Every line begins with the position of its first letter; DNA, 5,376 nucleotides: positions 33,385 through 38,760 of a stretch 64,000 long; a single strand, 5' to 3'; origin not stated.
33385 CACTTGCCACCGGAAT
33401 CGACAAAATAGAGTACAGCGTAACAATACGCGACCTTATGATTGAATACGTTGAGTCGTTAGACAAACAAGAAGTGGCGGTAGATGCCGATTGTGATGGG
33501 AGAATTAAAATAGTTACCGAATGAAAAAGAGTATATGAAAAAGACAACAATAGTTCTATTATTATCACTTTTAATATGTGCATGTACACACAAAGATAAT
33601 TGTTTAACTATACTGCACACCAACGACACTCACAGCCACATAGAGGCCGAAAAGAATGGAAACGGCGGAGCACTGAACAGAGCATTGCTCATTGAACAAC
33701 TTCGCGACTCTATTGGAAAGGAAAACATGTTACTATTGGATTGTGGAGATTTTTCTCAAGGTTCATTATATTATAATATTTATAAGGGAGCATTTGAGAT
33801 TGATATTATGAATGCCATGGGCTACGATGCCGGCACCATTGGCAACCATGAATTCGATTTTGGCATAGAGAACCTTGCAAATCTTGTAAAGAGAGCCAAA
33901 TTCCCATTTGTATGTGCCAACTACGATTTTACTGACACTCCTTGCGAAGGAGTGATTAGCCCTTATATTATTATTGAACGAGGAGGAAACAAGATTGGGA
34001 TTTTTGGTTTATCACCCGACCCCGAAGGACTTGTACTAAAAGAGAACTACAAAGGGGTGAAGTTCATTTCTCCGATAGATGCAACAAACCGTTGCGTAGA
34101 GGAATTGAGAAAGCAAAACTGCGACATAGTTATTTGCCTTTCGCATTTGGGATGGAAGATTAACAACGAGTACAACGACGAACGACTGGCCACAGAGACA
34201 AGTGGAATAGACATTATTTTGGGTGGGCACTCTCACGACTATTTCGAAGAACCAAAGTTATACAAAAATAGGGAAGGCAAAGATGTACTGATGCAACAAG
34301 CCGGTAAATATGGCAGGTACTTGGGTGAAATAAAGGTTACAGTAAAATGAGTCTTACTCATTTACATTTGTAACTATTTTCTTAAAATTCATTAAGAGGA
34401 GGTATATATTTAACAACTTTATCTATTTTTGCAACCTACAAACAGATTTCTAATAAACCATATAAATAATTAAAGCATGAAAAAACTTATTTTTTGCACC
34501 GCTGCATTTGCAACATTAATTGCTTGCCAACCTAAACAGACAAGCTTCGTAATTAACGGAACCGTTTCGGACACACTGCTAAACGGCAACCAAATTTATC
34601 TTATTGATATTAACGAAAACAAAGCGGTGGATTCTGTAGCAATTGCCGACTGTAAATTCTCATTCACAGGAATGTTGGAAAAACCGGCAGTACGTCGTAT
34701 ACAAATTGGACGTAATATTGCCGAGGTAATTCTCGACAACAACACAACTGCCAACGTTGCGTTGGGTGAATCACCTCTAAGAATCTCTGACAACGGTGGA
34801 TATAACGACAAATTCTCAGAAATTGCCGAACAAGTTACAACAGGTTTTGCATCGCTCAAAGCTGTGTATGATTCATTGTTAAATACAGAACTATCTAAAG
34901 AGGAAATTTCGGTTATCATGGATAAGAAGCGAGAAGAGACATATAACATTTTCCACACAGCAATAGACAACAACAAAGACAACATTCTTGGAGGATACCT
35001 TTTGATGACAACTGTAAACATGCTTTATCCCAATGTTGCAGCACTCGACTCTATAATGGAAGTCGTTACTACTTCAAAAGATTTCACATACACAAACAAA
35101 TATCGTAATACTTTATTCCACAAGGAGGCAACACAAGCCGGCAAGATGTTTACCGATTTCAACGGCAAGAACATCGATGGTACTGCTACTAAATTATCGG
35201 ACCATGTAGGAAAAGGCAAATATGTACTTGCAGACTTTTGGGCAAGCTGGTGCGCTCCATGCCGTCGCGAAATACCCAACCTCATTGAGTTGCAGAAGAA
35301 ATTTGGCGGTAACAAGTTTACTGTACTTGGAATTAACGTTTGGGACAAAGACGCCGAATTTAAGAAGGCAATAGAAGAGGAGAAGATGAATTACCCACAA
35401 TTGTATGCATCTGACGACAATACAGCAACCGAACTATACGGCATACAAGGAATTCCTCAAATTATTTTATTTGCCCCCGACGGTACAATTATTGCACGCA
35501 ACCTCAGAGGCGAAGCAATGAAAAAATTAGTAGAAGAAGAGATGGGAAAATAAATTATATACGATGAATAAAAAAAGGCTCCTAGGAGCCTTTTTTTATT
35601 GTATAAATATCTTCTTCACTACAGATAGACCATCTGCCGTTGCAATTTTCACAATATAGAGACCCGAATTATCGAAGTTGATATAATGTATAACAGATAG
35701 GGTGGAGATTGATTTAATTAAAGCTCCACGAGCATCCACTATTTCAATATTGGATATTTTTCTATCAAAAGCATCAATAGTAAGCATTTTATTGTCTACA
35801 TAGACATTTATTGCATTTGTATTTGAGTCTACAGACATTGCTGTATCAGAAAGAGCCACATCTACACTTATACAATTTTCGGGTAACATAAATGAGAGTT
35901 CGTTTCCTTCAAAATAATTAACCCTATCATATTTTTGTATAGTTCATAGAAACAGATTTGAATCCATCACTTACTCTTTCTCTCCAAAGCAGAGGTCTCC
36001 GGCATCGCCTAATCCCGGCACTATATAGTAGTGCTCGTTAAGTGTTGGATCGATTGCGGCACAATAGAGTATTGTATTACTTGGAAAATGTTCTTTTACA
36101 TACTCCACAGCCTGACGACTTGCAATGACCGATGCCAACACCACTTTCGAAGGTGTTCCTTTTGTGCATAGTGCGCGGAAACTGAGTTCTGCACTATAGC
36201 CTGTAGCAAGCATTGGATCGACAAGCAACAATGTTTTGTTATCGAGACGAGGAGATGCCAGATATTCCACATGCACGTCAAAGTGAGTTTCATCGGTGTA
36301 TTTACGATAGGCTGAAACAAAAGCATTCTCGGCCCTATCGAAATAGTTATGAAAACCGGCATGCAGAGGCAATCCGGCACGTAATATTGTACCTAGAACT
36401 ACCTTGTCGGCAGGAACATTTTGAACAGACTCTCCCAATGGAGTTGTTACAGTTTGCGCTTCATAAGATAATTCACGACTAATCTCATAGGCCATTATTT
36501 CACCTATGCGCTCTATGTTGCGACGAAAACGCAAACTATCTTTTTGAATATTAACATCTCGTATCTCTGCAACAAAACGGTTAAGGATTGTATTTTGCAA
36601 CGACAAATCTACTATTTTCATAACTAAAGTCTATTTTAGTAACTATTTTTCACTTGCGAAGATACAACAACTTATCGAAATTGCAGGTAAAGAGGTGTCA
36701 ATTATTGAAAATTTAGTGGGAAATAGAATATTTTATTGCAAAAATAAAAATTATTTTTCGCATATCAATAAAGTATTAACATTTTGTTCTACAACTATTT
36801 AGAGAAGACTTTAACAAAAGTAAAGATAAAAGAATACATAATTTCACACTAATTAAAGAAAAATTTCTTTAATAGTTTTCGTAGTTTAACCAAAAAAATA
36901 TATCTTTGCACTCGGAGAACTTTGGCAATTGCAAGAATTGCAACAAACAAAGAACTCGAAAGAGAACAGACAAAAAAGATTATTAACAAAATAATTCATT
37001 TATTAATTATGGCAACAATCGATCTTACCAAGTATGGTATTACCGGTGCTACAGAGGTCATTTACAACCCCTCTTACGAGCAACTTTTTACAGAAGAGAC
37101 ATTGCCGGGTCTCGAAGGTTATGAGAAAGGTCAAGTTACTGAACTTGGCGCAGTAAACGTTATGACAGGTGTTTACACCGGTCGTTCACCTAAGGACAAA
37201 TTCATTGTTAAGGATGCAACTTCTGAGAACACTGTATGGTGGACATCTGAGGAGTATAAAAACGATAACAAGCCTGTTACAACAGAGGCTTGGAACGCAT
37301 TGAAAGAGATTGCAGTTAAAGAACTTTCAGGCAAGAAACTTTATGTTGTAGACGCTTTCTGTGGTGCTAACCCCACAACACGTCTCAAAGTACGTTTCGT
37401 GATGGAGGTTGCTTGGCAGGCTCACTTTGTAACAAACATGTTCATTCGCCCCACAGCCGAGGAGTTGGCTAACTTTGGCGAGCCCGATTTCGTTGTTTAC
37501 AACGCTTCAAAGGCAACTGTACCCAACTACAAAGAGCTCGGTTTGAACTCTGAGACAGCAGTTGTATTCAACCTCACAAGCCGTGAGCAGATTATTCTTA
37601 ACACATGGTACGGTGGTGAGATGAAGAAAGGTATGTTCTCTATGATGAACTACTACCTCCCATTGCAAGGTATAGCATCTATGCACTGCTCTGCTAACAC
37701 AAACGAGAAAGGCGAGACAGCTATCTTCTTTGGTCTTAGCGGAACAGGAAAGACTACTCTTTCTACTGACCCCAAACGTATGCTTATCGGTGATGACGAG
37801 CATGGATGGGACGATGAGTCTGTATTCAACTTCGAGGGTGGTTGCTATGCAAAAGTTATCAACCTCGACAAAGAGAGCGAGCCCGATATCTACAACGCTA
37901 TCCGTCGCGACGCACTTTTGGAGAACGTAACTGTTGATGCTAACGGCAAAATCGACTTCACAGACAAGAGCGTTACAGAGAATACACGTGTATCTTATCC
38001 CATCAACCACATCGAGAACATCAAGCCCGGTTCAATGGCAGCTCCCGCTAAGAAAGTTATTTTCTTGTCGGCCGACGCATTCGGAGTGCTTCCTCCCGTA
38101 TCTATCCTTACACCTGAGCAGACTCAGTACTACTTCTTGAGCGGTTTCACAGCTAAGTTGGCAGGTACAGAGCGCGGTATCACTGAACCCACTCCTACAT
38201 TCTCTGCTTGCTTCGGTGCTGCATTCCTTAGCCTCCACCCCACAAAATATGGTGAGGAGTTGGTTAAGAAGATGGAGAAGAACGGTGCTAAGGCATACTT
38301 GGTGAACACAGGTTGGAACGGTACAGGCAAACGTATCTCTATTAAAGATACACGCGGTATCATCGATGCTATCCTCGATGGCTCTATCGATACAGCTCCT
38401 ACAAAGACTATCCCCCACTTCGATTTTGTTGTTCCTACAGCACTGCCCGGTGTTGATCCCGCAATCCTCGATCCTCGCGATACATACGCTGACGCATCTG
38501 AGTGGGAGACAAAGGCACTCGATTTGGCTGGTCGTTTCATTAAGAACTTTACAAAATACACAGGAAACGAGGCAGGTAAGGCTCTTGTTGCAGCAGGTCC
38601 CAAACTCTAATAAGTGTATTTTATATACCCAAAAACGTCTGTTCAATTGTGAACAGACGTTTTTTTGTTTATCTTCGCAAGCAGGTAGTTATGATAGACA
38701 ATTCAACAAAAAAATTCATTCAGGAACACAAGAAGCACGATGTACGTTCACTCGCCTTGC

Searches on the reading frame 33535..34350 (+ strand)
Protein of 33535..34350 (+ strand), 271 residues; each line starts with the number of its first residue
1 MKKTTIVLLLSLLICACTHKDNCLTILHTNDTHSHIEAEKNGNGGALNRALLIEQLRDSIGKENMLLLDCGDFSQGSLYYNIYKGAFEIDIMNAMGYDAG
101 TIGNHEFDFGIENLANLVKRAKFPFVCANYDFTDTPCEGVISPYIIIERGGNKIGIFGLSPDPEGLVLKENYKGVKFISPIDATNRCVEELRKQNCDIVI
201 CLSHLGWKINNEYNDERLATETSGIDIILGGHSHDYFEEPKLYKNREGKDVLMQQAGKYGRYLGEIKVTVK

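Call 67: search_protein_families(library=pfam, proteins=[window:33535-34350:+], max_evalue=0.0001)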
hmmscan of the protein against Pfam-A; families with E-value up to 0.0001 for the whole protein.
window:33535-34350:+ (271 aa): 2 families
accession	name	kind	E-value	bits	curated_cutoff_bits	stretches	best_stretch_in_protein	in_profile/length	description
PF00149.33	Metallophos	-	1.8e-15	58.3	21.5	1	25-236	2-191/191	Calcineurin-like phosphoesterase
PF09587.15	PGA_cap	-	1.2e-06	28.7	27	1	88-234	69-231/255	Bacterial capsule synthesis protein PGA_cap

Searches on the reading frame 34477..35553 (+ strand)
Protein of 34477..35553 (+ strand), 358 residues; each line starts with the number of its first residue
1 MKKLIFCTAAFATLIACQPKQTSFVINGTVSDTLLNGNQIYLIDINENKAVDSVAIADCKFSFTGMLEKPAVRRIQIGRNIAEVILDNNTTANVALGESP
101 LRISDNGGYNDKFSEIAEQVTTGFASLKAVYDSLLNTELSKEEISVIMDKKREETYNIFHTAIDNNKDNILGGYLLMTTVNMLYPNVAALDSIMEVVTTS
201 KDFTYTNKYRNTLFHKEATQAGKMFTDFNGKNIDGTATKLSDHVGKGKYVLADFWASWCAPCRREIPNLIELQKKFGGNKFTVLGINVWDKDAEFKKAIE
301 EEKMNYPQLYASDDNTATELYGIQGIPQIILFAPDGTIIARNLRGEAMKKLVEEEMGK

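Call 67: search_protein_families(library=pfam, proteins=[window:34477-35553:+], max_evalue=0.0001)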
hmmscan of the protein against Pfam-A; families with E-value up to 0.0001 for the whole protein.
window:34477-35553:+ (358 aa): 6 families
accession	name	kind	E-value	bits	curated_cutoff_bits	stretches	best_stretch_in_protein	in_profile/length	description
PF00578.27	AhpC-TSA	-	6.1e-20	71.8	26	1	222-339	2-122/124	AhpC/TSA family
PF08534.16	Redoxin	-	3.1e-14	53.4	26.6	1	220-345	1-135/148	Redoxin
PF13905.12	Thioredoxin_8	-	3.8e-14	53.2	27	1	247-338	1-94/94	Thioredoxin-like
PF00085.26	Thioredoxin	-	1e-09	38.8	23.5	1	241-295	11-65/103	Thioredoxin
PF14289.11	DUF4369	-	1.6e-08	35.4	25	1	24-93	1-71/91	Domain of unknown function (DUF4369)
PF13098.12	Thioredoxin_2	-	1.5e-07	32.1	27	1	245-341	3-90/104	Thioredoxin-like domain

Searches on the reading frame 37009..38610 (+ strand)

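Call 67: search_protein_families(library=pfam, proteins=[window:37009-38610:+], max_evalue=0.0001)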
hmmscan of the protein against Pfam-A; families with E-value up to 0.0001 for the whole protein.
window:37009-38610:+ (533 aa): 1 family
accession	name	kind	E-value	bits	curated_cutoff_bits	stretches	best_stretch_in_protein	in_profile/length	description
PF01293.25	PEPCK_ATP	-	2.8e-205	682.9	26.5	1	16-483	2-463/465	Phosphoenolpyruvate carboxykinase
